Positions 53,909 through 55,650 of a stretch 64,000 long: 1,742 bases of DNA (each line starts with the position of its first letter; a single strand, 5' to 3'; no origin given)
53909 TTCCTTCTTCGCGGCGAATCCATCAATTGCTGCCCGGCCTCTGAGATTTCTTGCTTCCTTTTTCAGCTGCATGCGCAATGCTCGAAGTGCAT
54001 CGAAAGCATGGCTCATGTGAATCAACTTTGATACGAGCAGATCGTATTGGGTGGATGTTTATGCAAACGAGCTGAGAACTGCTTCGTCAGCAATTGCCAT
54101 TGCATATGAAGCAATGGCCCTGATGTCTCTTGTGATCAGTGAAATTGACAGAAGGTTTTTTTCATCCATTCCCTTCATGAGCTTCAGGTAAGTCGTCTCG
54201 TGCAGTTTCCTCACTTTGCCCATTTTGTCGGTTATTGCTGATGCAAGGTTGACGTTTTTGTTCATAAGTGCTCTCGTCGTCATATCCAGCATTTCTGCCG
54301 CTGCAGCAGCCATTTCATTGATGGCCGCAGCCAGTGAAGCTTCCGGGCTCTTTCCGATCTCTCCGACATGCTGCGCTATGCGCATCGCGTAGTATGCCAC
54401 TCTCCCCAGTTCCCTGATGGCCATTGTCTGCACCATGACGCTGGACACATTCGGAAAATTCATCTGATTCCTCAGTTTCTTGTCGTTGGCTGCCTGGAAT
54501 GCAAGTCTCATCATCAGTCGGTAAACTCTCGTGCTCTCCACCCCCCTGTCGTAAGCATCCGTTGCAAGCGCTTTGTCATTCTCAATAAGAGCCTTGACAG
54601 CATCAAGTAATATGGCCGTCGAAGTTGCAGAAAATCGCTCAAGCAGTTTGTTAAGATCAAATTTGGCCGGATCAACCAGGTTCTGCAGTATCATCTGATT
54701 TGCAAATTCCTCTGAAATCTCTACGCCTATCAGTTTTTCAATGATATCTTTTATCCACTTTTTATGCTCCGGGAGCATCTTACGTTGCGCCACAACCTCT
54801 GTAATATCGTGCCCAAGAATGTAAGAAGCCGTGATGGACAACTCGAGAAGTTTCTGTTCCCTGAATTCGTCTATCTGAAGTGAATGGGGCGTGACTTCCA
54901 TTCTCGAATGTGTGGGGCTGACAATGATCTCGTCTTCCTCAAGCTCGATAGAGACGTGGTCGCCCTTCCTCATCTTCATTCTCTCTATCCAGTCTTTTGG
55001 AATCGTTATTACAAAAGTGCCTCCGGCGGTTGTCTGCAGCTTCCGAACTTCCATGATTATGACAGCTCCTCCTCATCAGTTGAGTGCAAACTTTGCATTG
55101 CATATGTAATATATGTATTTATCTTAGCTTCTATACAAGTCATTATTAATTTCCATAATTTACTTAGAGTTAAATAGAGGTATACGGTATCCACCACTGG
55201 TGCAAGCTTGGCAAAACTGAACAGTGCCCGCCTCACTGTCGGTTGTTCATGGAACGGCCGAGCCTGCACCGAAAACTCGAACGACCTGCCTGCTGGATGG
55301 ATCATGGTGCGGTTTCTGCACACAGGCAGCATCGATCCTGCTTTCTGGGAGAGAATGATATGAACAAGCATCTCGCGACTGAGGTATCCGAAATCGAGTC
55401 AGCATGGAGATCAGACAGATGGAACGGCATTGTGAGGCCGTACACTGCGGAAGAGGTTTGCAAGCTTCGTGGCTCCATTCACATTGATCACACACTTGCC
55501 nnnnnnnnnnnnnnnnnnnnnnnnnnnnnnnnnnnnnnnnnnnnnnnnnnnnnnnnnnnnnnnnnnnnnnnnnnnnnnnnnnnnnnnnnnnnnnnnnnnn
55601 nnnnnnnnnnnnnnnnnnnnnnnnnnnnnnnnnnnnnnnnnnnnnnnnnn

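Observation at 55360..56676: Isocitrate-lyase homologue with every catalytic-motif residue substituted: likely pseudoenzyme or repurposed ICL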

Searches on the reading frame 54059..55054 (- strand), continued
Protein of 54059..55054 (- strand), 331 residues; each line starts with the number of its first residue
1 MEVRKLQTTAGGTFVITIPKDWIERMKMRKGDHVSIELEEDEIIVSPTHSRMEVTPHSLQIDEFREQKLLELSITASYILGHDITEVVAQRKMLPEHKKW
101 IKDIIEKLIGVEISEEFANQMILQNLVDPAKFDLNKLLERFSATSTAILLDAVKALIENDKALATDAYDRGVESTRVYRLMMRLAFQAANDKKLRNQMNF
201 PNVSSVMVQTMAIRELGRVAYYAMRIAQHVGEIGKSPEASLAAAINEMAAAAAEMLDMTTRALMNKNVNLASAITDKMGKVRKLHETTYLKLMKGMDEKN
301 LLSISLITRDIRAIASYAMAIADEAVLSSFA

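Call 88: find_homologous_proteins(query=L029:3149-4447:-, max_evalue=1e-100)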
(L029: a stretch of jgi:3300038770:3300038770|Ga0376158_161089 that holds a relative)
Query L029:3149-4447:- (432 aa): 8000 proteins with E <= 1e-100 among 8000 candidates; the best 120 are listed.
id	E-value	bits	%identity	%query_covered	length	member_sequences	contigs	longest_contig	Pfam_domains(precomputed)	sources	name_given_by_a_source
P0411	2.5e-289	977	100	100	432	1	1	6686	PF13714.13,PF00463.28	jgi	jgi:isocitrate lyase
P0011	1.2e-216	737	75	96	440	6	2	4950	PF13714.13,PF00463.28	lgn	-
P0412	7.9e-214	728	76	96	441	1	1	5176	PF13714.13,PF00463.28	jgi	-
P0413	3.5e-213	726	73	96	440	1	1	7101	PF13714.13,PF00463.28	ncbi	-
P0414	2.1e-209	714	72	100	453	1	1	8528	PF13714.13,PF00463.28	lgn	-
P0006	4.3e-205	699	71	98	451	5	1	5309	PF13714.13,PF00463.28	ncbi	-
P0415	1.7e-204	697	70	99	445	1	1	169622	PF13714.13,PF00463.28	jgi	jgi:isocitrate lyase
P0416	2.7e-204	697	70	99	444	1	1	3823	PF13714.13,PF00463.28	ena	-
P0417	3.0e-204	697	70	99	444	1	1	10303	PF13714.13,PF00463.28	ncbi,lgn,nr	ncbi:MAG: isocitrate lyase [archaeon]|nr:isocitrate lyase [archaeon]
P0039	4.0e-204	696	71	98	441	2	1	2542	PF13714.13,PF00463.28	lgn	-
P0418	4.2e-204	696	71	97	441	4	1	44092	PF13714.13,PF00463.28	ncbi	-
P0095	2.3e-203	694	69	100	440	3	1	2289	PF13714.13,PF00463.28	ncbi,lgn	-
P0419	2.5e-203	694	70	99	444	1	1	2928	PF13714.13,PF00463.28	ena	-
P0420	6.9e-203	692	70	99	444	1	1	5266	PF13714.13,PF00463.28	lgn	-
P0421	6.9e-203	692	70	99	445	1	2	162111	PF13714.13,PF00463.28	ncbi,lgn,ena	-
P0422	6.6e-202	689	69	99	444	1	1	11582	PF13714.13,PF00463.28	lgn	-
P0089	1.1e-201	688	69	98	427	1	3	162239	PF13714.13,PF00463.28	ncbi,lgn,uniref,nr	ncbi:isocitrate lyase [Brevibacillus laterosporus]|uniref:isocitrate lyase n=1 Tax=Brevibacillus lat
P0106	1.1e-201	688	69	98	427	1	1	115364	PF13714.13,PF00463.28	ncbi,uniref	ncbi:isocitrate lyase [Brevibacillus laterosporus]|uniref:isocitrate lyase n=1 Tax=Brevibacillus lat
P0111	4.4e-201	686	69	98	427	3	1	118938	PF13714.13,PF00463.28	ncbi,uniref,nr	ncbi:isocitrate lyase [Brevibacillus laterosporus]|uniref:isocitrate lyase n=1 Tax=Brevibacillus lat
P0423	6.8e-201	686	69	99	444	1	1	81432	PF13714.13,PF00463.28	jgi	jgi:isocitrate lyase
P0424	7.1e-201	685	70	98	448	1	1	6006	PF13714.13,PF00463.28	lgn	-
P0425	7.2e-201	685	70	98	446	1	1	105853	PF13714.13,PF00463.28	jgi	jgi:isocitrate lyase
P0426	8.4e-201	685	70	99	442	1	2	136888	PF13714.13,PF00463.28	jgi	jgi:isocitrate lyase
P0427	2.4e-200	684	68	98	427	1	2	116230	PF13714.13,PF00463.28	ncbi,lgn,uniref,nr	ncbi:isocitrate lyase [Brevibacillus laterosporus]|uniref:isocitrate lyase n=1 Tax=Brevibacillus lat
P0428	3.7e-200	683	68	98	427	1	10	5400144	PF13714.13,PF00463.28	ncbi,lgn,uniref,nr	ncbi:isocitrate lyase [Brevibacillus laterosporus]|uniref:isocitrate lyase n=1 Tax=Brevibacillus lat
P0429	3.9e-200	683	68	98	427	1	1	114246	PF13714.13,PF00463.28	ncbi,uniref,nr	ncbi:isocitrate lyase [Brevibacillus sp. SKDU10]|uniref:isocitrate lyase n=1 Tax=Brevibacillus sp. S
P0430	4.5e-200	683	68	98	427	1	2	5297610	PF13714.13,PF00463.28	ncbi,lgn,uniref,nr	ncbi:isocitrate lyase [Brevibacillus sp. VP]|uniref:isocitrate lyase n=1 Tax=unclassified Brevibacil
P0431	5.1e-200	683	71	97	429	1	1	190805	PF13714.13,PF00463.28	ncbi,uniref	ncbi:isocitrate lyase [Brevibacillus sp. B_LB10_24]|uniref:isocitrate lyase n=1 Tax=Brevibacillus sp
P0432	5.2e-200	683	68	98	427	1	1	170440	PF13714.13,PF00463.28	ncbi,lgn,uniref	ncbi:isocitrate lyase [Brevibacillus laterosporus]|uniref:isocitrate lyase n=1 Tax=Brevibacillus lat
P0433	8.3e-200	682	70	98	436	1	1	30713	PF13714.13,PF00463.28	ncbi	ncbi:MAG: isocitrate lyase [Nitrososphaerales archaeon]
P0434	1.1e-199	682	68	98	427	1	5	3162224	PF13714.13,PF00463.28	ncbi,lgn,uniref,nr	ncbi:isocitrate lyase [Brevibacillus laterosporus]|uniref:Isocitrate lyase n=2 Tax=Brevibacillus Tax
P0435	2.1e-199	681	68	98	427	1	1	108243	PF13714.13,PF00463.28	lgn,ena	-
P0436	2.2e-199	681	68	98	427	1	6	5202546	PF13714.13,PF00463.28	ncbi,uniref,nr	ncbi:isocitrate lyase [Brevibacillus laterosporus]|uniref:isocitrate lyase n=1 Tax=Brevibacillus lat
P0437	2.3e-199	681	70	98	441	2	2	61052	PF13714.13,PF00463.28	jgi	jgi:isocitrate lyase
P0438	2.8e-199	680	68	98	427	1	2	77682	PF13714.13,PF00463.28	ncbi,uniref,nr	ncbi:isocitrate lyase [Brevibacillus laterosporus]|uniref:isocitrate lyase n=1 Tax=Brevibacillus lat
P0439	2.9e-199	680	68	98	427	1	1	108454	PF13714.13,PF00463.28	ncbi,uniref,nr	ncbi:isocitrate lyase [Brevibacillus laterosporus GI-9]|uniref:isocitrate lyase n=1 Tax=Brevibacillu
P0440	3.2e-199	680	68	98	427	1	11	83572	PF13714.13,PF00463.28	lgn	-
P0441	3.5e-199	680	68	98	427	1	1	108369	PF13714.13,PF00463.28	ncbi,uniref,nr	ncbi:isocitrate lyase [Brevibacillus laterosporus]|uniref:isocitrate lyase n=1 Tax=Brevibacillus lat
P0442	3.6e-199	680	68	98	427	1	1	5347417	PF13714.13,PF00463.28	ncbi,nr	ncbi:isocitrate lyase [Brevibacillus halotolerans]|nr:isocitrate lyase [Brevibacillus halotolerans]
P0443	4.4e-199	680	68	98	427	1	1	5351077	PF13714.13,PF00463.28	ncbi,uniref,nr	ncbi:isocitrate lyase [Brevibacillus sp. 7WMA2]|uniref:isocitrate lyase n=1 Tax=Brevibacillus sp. 7W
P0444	5.5e-199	679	68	98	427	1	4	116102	PF13714.13,PF00463.28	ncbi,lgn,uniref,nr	ncbi:isocitrate lyase [Brevibacillus laterosporus]|uniref:Isocitrate lyase n=1 Tax=Brevibacillus lat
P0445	6.3e-199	679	68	98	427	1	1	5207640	PF13714.13,PF00463.28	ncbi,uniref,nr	ncbi:isocitrate lyase [Brevibacillus laterosporus]|uniref:isocitrate lyase n=1 Tax=Brevibacillus lat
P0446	8.1e-199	679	68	98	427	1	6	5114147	PF13714.13,PF00463.28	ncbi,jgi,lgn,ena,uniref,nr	ncbi:isocitrate lyase [Brevibacillus laterosporus]|uniref:Isocitrate lyase n=1 Tax=Brevibacillus lat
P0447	1.2e-198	678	68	98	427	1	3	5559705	PF13714.13,PF00463.28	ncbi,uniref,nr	ncbi:isocitrate lyase [Brevibacillus laterosporus]|uniref:Isocitrate lyase n=1 Tax=Brevibacillus lat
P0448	1.3e-198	678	68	99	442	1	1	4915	PF13714.13,PF00463.28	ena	-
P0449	1.4e-198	678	68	98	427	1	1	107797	PF13714.13,PF00463.28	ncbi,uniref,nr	ncbi:isocitrate lyase [Brevibacillus laterosporus]|uniref:isocitrate lyase n=1 Tax=Brevibacillus lat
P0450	1.5e-198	678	70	98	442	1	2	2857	PF13714.13,PF00463.28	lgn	-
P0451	1.5e-198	678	68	98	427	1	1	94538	PF13714.13,PF00463.28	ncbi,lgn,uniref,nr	ncbi:isocitrate lyase [Brevibacillus halotolerans]|uniref:isocitrate lyase n=1 Tax=Brevibacillus hal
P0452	1.6e-198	678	68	98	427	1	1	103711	PF13714.13,PF00463.28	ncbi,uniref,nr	ncbi:isocitrate lyase [Brevibacillus laterosporus]|uniref:isocitrate lyase n=1 Tax=Brevibacillus lat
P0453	1.7e-198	678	68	98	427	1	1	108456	PF13714.13,PF00463.28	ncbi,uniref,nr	ncbi:isocitrate lyase [Brevibacillus halotolerans]|uniref:isocitrate lyase n=1 Tax=Brevibacillus Tax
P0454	1.7e-198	678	68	98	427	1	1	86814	PF13714.13,PF00463.28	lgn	-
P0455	2.2e-198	677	70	98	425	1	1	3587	PF13714.13,PF00463.28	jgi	jgi:isocitrate lyase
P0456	3.1e-198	677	68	98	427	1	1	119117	PF13714.13,PF00463.28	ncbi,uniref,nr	ncbi:isocitrate lyase [Brevibacillus laterosporus]|uniref:Isocitrate lyase n=1 Tax=Brevibacillus lat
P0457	9.2e-198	675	70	97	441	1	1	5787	PF13714.13,PF00463.28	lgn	-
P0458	1.2e-197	675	69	98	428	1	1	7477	PF13714.13,PF00463.28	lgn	-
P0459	1.3e-197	675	69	98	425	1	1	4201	PF13714.13,PF00463.28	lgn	-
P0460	1.4e-197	675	69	98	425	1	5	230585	PF13714.13,PF00463.28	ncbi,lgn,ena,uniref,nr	ncbi:isocitrate lyase [Bhargavaea beijingensis]|uniref:Isocitrate lyase n=1 Tax=Bhargavaea beijingen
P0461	2.2e-197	674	69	97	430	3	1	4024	PF13714.13,PF00463.28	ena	-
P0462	3.3e-197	673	69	98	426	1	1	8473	PF13714.13,PF00463.28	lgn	-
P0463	3.4e-197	673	71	97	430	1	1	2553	PF13714.13,PF00463.28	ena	-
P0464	3.5e-197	673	72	94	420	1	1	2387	PF13714.13,PF00463.28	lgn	-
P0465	4.1e-197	673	70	96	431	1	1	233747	PF13714.13,PF00463.28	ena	-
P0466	4.2e-197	673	68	98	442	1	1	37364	PF13714.13,PF00463.28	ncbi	-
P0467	4.7e-197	673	70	97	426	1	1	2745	PF13714.13,PF00463.28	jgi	jgi:isocitrate lyase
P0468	5.3e-197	673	71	97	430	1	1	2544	PF13714.13,PF00463.28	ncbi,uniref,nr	ncbi:isocitrate lyase [Symbiobacterium thermophilum]|uniref:Isocitrate lyase n=1 Tax=Symbiobacterium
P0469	5.7e-197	673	70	97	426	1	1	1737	PF13714.13,PF00463.28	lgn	-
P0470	7.8e-197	672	69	98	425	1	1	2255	PF13714.13,PF00463.28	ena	-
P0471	1.2e-196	672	69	99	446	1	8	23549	PF13714.13,PF00463.28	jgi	jgi:isocitrate lyase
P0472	1.2e-196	672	69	98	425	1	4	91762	PF13714.13,PF00463.28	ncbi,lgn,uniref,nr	ncbi:isocitrate lyase [Bhargavaea beijingensis]|uniref:Isocitrate lyase n=1 Tax=Bhargavaea beijingen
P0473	1.3e-196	671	71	97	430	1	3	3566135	PF13714.13,PF00463.28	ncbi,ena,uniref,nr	ncbi:isocitrate lyase [Symbiobacterium thermophilum]|uniref:Isocitrate lyase n=1 Tax=Symbiobacterium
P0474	1.4e-196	671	70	97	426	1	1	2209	PF13714.13,PF00463.28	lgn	-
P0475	1.8e-196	671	71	97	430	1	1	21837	PF13714.13,PF00463.28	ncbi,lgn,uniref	ncbi:isocitrate lyase [Symbiobacterium thermophilum]|uniref:isocitrate lyase n=1 Tax=Symbiobacterium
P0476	2.3e-196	671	68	98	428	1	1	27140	PF13714.13,PF00463.28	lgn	-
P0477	2.5e-196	671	71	97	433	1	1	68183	PF13714.13,PF00463.28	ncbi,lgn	-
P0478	2.7e-196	670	70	97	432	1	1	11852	PF13714.13,PF00463.28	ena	-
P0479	3.5e-196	670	70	96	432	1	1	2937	PF13714.13,PF00463.28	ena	-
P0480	3.5e-196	670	69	97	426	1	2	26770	PF13714.13,PF00463.28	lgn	-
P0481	3.7e-196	670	69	98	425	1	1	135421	PF13714.13,PF00463.28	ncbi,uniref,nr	ncbi:isocitrate lyase [Bhargavaea massiliensis]|uniref:isocitrate lyase n=1 Tax=Bhargavaea massilien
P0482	4.6e-196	670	68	99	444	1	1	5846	PF13714.13,PF00463.28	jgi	jgi:isocitrate lyase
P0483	5.2e-196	669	69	97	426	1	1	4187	PF13714.13,PF00463.28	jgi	jgi:isocitrate lyase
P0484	5.4e-196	669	70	97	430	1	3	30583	PF13714.13,PF00463.28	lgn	-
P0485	5.8e-196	669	69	98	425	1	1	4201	PF13714.13,PF00463.28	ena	-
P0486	6.6e-196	669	70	97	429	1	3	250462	PF13714.13,PF00463.28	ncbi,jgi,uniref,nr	ncbi:isocitrate lyase [Brevibacillus massiliensis]|jgi:isocitrate lyase|uniref:isocitrate lyase n=1 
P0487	7.0e-196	669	69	97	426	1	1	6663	PF13714.13,PF00463.28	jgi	jgi:isocitrate lyase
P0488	7.0e-196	669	68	98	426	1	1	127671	PF13714.13,PF00463.28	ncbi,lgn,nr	ncbi:MAG: isocitrate lyase [Brevibacillus sp.]|nr:isocitrate lyase [Brevibacillus sp.]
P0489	7.8e-196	669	69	97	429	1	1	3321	PF13714.13,PF00463.28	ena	-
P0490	1.0e-195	668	69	97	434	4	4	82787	PF13714.13,PF00463.28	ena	-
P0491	1.2e-195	668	71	97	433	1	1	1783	PF13714.13,PF00463.28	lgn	-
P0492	1.4e-195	668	70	97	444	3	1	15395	PF13714.13,PF00463.28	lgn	-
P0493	1.4e-195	668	69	98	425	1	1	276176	PF13714.13,PF00463.28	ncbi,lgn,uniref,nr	ncbi:isocitrate lyase [Edaphobacillus lindanitolerans]|uniref:Isocitrate lyase n=1 Tax=Edaphobacillu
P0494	1.6e-195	668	70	97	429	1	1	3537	PF13714.13,PF00463.28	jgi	-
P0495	1.7e-195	668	69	98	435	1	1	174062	PF13714.13,PF00463.28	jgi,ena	-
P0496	2.9e-195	667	71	97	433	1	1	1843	PF13714.13,PF00463.28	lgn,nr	nr:MAG: isocitrate lyase [Bacillota bacterium]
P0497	3.1e-195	667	67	99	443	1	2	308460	PF13714.13,PF00463.28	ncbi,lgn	-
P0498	3.5e-195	667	68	98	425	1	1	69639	PF13714.13,PF00463.28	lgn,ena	-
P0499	3.7e-195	667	69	97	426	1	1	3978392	PF13714.13,PF00463.28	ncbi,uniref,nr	ncbi:isocitrate lyase [Brevibacillus marinus]|uniref:isocitrate lyase n=1 Tax=Brevibacillus marinus 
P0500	3.9e-195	667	68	98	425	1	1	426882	PF13714.13,PF00463.28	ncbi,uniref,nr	ncbi:isocitrate lyase [Bhargavaea cecembensis]|uniref:isocitrate lyase n=1 Tax=Bhargavaea cecembensi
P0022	4.1e-195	667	69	98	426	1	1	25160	PF13714.13,PF00463.28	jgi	jgi:isocitrate lyase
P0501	4.6e-195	666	69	94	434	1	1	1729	PF13714.13,PF00463.28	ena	-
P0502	4.7e-195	666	70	94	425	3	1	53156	PF13714.13,PF00463.28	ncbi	ncbi:MAG: isocitrate lyase [Herpetosiphon sp.]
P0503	5.1e-195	666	68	98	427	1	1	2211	PF13714.13,PF00463.28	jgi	jgi:isocitrate lyase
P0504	6.5e-195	666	68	98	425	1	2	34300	PF13714.13,PF00463.28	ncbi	ncbi:isocitrate lyase [Bhargavaea ullalensis]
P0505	7.1e-195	666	69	97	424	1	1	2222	PF13714.13,PF00463.28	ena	-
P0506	8.8e-195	665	69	97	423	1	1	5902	PF13714.13,PF00463.28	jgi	jgi:isocitrate lyase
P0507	9.1e-195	665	69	98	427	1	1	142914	PF13714.13,PF00463.28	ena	-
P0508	9.2e-195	665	68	98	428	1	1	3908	PF13714.13,PF00463.28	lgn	-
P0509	9.6e-195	665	69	98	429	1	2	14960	PF13714.13,PF00463.28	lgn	-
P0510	9.7e-195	665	67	99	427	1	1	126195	PF13714.13,PF00463.28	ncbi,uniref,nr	ncbi:isocitrate lyase [Brevibacillus dissolubilis]|uniref:isocitrate lyase n=1 Tax=Brevibacillus dis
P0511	9.8e-195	665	69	97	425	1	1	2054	PF13714.13,PF00463.28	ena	-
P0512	1.0e-194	665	69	97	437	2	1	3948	PF13714.13,PF00463.28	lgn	-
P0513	1.2e-194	665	68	98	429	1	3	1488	PF13714.13,PF00463.28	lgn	-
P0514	1.3e-194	665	71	95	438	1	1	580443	PF13714.13,PF00463.28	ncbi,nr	ncbi:MAG: isocitrate lyase [Thaumarchaeota archaeon]|nr:isocitrate lyase [Nitrososphaerota archaeon]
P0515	1.3e-194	665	70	94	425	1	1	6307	PF13714.13,PF00463.28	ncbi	ncbi:MAG: isocitrate lyase [Ktedonobacterales bacterium]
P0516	1.4e-194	665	70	96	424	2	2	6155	PF13714.13,PF00463.28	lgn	-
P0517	1.4e-194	665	69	97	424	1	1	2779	PF13714.13,PF00463.28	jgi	jgi:isocitrate lyase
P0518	1.6e-194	665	68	98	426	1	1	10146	PF13714.13,PF00463.28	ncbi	ncbi:MAG: isocitrate lyase [Clostridia bacterium]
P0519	1.7e-194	665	68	98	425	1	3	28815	PF13714.13,PF00463.28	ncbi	-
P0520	1.8e-194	664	69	99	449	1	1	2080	PF13714.13,PF00463.28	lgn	-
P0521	1.8e-194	664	69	97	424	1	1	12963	PF13714.13,PF00463.28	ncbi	-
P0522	1.9e-194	664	69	97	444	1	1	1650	PF13714.13,PF00463.28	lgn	-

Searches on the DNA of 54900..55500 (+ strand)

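Call 27: search_rna_families(source=window, start=54900, end=55500, threshold=evalue, max_evalue=10, show_alignments=3)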
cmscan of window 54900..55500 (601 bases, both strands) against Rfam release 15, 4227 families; matches with E-value up to 10: 4.
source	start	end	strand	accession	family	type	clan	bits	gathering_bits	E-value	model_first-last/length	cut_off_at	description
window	55370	55411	-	RF00186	SNORD101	Gene; snRNA; snoRNA; CD-box;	CL00074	16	47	3.8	1-73/73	no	Small nucleolar RNA SNORD101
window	54948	55061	-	RF01281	snoR35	Gene; snRNA; snoRNA; CD-box;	CL00053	12.8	40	5.1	1-81/81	no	Small nucleolar RNA snoR35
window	54941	55029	+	RF02133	HOXB13-AS1_2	Gene; lncRNA;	-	12.7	40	2.4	1-81/81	no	HOXB13 antisense RNA 1 conserved region 2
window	54948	54992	-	RF01134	sR30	Gene; snRNA; snoRNA; CD-box;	-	11.5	38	3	1-57/57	no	Small nucleolar RNA sR30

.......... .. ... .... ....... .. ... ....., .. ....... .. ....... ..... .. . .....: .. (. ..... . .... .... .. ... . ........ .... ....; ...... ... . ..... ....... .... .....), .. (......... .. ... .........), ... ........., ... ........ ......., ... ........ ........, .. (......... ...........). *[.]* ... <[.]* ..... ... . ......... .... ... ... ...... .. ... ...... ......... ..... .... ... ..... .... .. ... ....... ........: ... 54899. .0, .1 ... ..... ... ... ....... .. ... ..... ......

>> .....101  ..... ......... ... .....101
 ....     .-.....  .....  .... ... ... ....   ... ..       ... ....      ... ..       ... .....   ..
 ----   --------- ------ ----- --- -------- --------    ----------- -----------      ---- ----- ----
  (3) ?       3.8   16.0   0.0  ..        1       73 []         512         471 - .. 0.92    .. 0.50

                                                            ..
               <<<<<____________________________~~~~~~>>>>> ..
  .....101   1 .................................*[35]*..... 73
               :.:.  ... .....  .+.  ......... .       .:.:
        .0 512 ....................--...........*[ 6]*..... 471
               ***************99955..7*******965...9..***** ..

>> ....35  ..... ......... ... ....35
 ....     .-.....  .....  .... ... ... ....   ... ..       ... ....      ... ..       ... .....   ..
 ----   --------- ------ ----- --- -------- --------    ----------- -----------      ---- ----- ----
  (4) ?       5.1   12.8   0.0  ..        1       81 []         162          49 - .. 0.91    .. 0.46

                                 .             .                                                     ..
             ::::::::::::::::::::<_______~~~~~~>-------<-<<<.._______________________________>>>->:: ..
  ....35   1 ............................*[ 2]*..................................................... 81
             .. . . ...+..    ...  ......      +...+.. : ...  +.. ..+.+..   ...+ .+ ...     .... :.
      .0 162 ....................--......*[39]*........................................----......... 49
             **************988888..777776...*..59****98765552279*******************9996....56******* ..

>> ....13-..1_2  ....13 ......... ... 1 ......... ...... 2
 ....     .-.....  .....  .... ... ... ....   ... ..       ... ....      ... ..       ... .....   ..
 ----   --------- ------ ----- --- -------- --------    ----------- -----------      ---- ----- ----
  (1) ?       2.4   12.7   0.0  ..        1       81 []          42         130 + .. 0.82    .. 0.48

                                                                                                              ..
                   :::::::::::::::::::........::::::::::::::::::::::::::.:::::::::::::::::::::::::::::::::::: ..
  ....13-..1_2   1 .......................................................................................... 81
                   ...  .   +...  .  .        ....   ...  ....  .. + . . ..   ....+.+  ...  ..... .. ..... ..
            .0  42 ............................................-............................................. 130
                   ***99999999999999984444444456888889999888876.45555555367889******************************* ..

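Call 77: build_rna_model(alignment_id=A7, structure=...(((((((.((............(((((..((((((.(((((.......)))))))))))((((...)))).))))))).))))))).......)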
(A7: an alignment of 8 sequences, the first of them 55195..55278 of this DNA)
Model R1 built from alignment A7 (8 sequences, 96 columns); structure: as given.
model positions 84; base pairs 29; branch points 1; effective number of sequences 1.49; information 0.676 bits per position. Calibrated on 0.2 Mb of random sequence (short: E-values are rough).
structure used (alignment columns):
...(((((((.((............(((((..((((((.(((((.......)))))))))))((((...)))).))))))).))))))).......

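Call 78: search_with_rna_model(model_id=R1, sources=[window, L001, L004, L006, L008, L009, L011, L012, L014, L018, L024, L025, L026, L028, L029, L030, L031, L032], max_evalue=1)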
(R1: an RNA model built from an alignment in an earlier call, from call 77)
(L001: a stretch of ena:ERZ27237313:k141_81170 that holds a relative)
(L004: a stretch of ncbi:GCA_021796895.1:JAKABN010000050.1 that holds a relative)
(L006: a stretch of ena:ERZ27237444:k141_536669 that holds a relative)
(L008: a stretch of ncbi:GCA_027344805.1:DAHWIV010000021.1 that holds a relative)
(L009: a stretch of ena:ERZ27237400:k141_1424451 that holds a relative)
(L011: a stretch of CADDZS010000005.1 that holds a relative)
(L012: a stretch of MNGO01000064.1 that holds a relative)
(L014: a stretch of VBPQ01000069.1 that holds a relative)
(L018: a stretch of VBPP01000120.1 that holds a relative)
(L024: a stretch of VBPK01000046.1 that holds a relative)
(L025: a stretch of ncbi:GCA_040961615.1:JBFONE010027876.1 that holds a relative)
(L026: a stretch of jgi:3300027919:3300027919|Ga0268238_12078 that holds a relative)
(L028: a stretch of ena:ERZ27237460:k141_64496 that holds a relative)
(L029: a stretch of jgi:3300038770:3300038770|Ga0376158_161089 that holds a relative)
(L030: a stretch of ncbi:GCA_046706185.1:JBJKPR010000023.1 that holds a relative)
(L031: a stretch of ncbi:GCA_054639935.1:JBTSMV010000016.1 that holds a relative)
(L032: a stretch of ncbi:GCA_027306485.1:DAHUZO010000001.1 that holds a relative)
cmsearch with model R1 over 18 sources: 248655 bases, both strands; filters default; matches with E-value up to 1: 12.
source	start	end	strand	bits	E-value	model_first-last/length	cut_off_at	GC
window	55195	55278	+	105.7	3.1e-23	1-84/84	no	0.57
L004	611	694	+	99.3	1.2e-21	1-84/84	no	0.6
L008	19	102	+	99.3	1.2e-21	1-84/84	no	0.6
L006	2779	2862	+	99.1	1.4e-21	1-84/84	no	0.58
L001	9824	9919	+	89.9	2.5e-19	1-84/84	no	0.52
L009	1621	1704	+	85.6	2.9e-18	1-84/84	no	0.61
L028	7777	7860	-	76.7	4.5e-16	1-84/84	no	0.54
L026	3760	3843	-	74.1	1.9e-15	1-84/84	no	0.51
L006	2775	2858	-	18.5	0.11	1-84/84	no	0.58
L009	1617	1700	-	15.3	0.66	1-84/84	no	0.63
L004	607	690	-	14.6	0.98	1-84/84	no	0.6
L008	15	98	-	14.6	0.98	1-84/84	no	0.6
